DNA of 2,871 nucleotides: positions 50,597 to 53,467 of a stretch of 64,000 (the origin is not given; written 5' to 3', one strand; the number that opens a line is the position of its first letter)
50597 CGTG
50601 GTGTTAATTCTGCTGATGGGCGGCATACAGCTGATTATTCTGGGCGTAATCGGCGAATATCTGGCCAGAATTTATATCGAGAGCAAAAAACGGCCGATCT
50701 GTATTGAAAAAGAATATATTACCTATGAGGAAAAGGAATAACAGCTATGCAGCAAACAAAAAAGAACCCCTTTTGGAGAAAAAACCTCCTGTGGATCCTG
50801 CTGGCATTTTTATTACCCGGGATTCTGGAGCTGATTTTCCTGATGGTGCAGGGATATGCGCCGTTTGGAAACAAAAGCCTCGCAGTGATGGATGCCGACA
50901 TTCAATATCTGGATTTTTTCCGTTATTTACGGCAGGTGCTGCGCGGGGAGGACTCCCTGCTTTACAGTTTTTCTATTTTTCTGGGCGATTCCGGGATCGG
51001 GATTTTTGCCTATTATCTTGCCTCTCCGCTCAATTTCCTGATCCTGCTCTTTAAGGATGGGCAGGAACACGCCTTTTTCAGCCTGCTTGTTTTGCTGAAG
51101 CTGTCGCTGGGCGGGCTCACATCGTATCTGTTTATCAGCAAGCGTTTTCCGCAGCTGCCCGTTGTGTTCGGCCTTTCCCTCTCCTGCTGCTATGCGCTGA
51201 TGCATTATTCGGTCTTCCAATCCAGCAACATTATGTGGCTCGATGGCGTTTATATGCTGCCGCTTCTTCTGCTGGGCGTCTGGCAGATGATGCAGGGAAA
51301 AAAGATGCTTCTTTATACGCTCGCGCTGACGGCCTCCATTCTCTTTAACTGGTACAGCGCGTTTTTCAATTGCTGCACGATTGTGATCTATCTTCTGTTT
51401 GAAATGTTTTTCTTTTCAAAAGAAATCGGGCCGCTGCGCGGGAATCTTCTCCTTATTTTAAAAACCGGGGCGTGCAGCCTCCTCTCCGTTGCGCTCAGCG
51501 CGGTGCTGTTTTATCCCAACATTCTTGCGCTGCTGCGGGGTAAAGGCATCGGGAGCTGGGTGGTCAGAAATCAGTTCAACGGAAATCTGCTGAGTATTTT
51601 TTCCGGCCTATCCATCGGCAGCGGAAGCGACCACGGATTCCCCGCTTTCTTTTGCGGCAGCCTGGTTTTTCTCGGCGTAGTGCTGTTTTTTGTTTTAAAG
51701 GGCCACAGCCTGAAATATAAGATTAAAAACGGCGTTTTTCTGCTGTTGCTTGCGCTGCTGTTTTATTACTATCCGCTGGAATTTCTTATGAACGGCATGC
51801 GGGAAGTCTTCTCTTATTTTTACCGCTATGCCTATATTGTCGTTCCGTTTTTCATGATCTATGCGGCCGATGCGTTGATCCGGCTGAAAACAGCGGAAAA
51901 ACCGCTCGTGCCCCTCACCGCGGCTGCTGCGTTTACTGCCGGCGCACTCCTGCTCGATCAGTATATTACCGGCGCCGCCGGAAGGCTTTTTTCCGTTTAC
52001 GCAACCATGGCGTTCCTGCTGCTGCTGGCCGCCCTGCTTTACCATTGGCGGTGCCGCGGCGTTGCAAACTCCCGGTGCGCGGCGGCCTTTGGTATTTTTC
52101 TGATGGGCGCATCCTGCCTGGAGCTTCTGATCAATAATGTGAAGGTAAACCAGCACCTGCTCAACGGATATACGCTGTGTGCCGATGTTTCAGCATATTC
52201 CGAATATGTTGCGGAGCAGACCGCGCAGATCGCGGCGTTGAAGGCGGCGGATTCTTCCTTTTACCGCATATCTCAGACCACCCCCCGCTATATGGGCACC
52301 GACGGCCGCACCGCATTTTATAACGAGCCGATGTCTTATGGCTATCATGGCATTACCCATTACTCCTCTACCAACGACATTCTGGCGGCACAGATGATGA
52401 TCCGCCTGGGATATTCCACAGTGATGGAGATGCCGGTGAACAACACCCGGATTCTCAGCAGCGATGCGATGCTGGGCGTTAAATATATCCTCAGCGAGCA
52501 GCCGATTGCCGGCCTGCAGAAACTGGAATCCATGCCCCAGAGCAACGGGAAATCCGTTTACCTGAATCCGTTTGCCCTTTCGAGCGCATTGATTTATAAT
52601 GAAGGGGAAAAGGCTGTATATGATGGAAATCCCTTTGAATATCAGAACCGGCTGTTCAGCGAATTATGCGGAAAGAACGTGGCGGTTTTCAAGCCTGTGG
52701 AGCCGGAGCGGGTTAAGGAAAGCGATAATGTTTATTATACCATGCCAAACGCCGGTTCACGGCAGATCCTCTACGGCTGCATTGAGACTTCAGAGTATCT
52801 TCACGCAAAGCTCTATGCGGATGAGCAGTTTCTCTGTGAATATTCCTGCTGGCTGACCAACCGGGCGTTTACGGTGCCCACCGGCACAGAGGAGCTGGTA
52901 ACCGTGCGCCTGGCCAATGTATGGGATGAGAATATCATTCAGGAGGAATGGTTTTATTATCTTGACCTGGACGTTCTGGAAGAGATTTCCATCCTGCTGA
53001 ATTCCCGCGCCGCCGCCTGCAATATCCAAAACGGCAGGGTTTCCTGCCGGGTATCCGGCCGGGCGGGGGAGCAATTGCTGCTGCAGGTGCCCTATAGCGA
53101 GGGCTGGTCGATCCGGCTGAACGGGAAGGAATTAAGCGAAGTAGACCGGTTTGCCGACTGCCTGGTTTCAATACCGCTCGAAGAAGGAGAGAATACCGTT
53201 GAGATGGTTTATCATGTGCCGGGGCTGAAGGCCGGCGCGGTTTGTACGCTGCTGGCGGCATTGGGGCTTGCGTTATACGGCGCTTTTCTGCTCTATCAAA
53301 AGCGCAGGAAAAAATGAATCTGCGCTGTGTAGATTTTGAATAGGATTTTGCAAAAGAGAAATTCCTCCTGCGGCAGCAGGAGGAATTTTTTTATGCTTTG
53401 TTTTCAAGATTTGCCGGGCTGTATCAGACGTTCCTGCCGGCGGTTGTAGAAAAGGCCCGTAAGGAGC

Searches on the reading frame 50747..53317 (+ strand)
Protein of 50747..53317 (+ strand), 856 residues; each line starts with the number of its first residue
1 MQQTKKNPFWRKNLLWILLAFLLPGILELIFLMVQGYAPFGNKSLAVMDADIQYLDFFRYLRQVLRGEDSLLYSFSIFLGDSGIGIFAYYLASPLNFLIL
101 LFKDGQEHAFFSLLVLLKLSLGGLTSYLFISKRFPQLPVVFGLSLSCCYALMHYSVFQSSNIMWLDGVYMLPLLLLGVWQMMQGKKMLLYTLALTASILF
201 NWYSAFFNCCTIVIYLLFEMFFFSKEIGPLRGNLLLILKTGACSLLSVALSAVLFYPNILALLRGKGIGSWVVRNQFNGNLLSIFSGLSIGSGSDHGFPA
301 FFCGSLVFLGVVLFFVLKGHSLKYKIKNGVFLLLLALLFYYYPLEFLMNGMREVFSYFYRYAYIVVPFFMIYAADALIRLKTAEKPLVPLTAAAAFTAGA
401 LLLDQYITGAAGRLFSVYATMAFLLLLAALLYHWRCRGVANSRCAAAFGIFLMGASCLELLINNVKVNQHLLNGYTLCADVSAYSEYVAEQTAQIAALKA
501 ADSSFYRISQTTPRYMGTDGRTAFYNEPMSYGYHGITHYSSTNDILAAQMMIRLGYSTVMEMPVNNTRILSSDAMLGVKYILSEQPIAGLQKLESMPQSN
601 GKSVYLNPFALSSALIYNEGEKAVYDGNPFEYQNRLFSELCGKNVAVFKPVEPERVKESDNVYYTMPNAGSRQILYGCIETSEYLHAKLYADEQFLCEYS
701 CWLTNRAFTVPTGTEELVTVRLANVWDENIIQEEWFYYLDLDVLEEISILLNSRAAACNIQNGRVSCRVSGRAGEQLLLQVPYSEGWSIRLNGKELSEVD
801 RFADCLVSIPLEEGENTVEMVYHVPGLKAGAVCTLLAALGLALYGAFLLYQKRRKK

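Call 65: search_protein_families(library=pfam, proteins=[window:50747-53317:+], max_evalue=0.00001)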
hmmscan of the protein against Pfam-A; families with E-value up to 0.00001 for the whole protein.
window:50747-53317:+ (856 aa): 1 family
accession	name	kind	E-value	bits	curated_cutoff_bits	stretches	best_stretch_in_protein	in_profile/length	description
PF09586.16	YfhO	-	2.4e-119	400.4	28.5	2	20-662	1-641/835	Bacterial membrane protein YfhO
